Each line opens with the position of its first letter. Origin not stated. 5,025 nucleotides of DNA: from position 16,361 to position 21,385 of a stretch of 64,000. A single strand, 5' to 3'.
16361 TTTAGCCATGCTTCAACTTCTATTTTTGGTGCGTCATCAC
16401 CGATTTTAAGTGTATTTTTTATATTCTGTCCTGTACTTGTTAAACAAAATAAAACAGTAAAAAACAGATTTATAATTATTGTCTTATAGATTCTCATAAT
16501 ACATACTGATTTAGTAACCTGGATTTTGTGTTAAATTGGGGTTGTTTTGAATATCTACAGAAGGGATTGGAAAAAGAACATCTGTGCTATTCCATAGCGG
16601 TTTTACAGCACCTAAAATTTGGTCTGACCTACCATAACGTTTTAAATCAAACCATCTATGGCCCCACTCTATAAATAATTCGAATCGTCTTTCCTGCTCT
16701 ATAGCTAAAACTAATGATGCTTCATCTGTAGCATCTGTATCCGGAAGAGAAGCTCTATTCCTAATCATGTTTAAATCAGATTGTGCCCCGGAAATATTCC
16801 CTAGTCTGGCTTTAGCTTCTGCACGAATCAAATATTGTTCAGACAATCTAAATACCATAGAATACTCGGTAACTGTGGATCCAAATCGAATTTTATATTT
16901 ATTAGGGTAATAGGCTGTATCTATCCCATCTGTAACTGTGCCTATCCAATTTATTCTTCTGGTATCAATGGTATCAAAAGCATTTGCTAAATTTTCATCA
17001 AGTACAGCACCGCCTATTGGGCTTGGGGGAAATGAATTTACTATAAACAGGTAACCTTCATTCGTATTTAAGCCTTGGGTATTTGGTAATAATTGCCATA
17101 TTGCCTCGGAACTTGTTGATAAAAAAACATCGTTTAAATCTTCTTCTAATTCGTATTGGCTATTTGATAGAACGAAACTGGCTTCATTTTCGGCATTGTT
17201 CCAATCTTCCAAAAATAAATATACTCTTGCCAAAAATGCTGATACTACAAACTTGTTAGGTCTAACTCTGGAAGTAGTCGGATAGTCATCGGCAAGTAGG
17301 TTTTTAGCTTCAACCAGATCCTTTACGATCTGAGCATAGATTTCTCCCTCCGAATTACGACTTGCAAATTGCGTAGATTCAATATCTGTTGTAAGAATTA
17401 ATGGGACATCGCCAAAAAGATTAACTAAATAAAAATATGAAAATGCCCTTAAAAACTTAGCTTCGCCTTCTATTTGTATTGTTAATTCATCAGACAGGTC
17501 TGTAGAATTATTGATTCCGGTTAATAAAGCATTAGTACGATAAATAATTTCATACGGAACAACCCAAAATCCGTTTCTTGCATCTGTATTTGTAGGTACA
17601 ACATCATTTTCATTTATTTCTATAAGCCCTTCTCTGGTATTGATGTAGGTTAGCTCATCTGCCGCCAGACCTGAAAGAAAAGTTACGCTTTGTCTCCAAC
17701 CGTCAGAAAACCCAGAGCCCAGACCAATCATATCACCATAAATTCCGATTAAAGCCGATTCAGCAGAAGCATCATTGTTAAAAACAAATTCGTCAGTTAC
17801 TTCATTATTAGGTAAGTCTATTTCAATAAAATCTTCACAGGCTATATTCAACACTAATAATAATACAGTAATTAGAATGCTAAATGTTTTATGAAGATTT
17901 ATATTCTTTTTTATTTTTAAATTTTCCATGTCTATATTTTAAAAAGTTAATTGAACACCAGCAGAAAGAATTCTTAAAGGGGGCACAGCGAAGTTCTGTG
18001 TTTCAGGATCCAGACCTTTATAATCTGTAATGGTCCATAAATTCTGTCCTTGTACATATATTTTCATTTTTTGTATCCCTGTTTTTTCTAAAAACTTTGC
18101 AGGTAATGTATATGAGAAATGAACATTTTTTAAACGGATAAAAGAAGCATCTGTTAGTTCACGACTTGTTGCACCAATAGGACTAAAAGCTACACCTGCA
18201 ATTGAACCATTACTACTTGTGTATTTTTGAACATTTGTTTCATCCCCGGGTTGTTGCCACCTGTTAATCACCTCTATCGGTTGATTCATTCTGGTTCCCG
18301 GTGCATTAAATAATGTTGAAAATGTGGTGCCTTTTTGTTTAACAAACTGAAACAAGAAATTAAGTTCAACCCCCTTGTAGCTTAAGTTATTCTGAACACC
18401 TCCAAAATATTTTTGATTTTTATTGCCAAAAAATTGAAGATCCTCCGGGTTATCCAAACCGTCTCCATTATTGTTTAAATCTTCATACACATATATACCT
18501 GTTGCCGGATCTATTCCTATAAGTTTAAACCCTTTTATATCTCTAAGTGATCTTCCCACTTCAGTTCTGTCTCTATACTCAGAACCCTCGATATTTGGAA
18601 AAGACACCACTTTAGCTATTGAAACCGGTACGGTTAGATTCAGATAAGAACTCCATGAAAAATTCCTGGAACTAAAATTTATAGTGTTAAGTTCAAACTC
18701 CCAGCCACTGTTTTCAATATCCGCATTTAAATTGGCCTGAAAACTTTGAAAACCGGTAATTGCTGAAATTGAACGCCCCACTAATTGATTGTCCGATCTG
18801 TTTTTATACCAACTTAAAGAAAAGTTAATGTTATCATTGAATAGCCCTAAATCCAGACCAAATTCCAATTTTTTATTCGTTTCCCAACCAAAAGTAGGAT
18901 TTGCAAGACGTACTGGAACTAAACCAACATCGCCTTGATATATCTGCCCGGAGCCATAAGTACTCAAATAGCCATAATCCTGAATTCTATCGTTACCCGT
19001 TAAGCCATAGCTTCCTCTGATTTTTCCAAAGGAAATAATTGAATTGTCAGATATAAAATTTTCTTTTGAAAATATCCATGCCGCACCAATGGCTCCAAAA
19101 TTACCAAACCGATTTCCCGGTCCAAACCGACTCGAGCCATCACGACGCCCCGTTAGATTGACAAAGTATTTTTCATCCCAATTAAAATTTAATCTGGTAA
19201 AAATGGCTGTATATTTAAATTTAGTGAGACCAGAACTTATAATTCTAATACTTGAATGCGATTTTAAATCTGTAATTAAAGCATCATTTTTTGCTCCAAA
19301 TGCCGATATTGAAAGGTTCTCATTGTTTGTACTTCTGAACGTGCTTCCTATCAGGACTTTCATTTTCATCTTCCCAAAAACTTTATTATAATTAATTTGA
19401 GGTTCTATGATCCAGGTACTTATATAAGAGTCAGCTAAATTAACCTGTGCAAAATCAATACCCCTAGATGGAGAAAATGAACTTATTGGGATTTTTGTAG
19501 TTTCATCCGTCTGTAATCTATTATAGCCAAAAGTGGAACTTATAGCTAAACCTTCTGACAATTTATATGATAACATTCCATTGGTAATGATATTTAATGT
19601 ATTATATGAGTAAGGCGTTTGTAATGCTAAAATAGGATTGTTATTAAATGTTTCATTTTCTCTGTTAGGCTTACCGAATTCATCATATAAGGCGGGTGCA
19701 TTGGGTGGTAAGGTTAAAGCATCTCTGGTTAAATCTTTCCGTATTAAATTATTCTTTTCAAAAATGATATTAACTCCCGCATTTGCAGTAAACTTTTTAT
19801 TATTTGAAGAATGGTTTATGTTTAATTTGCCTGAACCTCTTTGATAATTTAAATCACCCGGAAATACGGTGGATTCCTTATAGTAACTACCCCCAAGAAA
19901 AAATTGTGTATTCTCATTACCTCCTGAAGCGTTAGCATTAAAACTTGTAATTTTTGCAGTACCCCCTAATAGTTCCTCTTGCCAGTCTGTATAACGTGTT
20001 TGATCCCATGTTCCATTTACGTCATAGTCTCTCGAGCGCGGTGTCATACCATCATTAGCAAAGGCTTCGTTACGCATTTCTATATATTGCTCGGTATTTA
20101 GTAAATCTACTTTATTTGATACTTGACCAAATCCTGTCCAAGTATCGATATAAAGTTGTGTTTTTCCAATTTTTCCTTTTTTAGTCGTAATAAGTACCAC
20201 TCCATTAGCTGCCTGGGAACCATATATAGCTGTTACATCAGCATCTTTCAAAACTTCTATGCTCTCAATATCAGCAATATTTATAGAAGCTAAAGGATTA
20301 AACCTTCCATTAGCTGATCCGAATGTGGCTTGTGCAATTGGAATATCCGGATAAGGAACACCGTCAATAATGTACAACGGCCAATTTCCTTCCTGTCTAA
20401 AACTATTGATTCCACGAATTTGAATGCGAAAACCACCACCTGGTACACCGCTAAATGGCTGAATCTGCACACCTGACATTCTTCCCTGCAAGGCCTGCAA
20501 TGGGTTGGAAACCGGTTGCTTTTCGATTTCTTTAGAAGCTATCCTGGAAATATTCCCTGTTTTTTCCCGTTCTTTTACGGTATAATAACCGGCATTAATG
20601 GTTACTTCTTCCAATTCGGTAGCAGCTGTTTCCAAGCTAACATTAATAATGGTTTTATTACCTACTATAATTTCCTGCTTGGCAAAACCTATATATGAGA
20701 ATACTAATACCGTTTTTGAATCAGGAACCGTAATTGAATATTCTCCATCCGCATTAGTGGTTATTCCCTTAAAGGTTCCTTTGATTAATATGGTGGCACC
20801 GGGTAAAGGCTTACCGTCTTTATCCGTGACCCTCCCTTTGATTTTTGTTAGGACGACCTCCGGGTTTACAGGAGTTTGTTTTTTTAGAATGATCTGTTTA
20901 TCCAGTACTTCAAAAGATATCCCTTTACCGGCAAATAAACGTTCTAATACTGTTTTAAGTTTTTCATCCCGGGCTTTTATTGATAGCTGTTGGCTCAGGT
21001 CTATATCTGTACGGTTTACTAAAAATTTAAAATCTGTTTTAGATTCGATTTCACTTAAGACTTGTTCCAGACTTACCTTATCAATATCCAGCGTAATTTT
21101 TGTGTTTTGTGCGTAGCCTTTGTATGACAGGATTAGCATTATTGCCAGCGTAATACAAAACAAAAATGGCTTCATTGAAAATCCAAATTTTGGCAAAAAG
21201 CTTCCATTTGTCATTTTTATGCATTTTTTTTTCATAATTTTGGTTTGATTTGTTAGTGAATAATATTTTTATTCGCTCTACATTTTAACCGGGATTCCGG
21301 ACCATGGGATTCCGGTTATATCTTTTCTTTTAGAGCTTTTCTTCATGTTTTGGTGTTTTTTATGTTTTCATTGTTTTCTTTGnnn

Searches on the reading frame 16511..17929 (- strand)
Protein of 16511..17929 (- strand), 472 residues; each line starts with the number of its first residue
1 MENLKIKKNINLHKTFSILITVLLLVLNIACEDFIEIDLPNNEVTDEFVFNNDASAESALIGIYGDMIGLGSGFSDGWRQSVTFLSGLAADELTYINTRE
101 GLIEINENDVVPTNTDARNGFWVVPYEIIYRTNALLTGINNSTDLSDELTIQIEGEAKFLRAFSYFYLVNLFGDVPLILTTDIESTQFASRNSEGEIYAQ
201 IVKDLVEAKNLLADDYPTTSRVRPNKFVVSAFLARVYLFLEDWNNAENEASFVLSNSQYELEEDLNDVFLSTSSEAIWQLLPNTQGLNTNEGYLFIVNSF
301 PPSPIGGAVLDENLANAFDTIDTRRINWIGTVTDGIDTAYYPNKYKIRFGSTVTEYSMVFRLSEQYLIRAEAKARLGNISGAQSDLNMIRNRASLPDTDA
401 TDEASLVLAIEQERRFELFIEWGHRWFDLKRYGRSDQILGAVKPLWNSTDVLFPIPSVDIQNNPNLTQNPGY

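Call 53: search_protein_families(library=pfam, proteins=[window:16511-17929:-], max_evalue=0.00001)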
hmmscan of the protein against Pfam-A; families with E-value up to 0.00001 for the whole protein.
window:16511-17929:- (472 aa): 3 families
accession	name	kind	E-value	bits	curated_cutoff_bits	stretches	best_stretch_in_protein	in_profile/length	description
PF14322.12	SusD-like_3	-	5.4e-29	102.2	27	1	108-238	64-191/191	Starch-binding associating with outer membrane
PF07980.17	SusD_RagB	-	8.8e-29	101.5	23.1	1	338-437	131-239/297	SusD family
PF12771.13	SusD-like_2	-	1.6e-06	27.7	27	1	120-215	59-153/415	Starch-binding associating with outer membrane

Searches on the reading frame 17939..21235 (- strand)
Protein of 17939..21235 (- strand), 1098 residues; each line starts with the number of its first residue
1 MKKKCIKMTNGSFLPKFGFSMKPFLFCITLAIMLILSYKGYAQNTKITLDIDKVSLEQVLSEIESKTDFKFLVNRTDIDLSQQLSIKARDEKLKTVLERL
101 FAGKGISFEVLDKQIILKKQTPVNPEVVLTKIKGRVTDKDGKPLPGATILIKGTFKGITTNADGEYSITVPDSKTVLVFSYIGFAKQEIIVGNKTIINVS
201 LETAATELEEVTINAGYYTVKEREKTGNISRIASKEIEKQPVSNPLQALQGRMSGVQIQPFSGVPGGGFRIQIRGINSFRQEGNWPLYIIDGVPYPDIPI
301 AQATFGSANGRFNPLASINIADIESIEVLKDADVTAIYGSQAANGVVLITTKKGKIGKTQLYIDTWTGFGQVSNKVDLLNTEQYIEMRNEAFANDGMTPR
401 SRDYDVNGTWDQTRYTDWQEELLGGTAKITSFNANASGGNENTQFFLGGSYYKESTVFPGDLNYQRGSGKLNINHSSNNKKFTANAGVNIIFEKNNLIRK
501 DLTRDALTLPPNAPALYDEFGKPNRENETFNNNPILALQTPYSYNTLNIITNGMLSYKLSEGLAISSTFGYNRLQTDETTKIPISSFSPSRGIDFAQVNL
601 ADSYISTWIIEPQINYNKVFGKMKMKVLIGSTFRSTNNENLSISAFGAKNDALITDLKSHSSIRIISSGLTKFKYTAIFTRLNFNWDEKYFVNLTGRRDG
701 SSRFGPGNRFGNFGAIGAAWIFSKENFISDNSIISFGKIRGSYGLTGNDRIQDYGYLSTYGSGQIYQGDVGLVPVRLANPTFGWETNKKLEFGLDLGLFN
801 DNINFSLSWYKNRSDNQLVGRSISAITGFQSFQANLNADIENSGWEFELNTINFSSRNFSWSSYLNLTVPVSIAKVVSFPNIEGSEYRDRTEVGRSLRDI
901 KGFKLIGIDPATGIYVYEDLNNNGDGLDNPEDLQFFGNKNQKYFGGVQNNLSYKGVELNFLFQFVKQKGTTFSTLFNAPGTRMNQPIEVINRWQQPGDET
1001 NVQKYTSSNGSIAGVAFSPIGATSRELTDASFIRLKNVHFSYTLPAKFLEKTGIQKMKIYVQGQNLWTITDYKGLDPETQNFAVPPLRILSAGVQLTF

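Call 53: search_protein_families(library=pfam, proteins=[window:17939-21235:-], max_evalue=0.00001)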
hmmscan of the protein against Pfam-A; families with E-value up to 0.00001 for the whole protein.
window:17939-21235:- (1098 aa): 5 families
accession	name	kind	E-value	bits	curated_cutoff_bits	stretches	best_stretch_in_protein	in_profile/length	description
PF07715.20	Plug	-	7.8e-22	78.2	23.9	1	222-346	2-107/107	TonB-dependent Receptor Plug Domain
PF13715.12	CarbopepD_reg_2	-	1.7e-19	70.1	32.2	1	132-213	1-88/88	CarboxypepD_reg-like domain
PF13620.12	CarboxypepD_reg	-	2.6e-14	53.8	32.3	1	132-201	2-81/82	Carboxypeptidase regulatory-like domain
PF00593.30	TonB_dep_Rec_b-barrel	-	4e-11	43.9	27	1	514-865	31-338/436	TonB dependent receptor-like, beta-barrel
PF07660.19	STN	-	2e-09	37.5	28.4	1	70-119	2-51/52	Secretin and TonB N terminus short domain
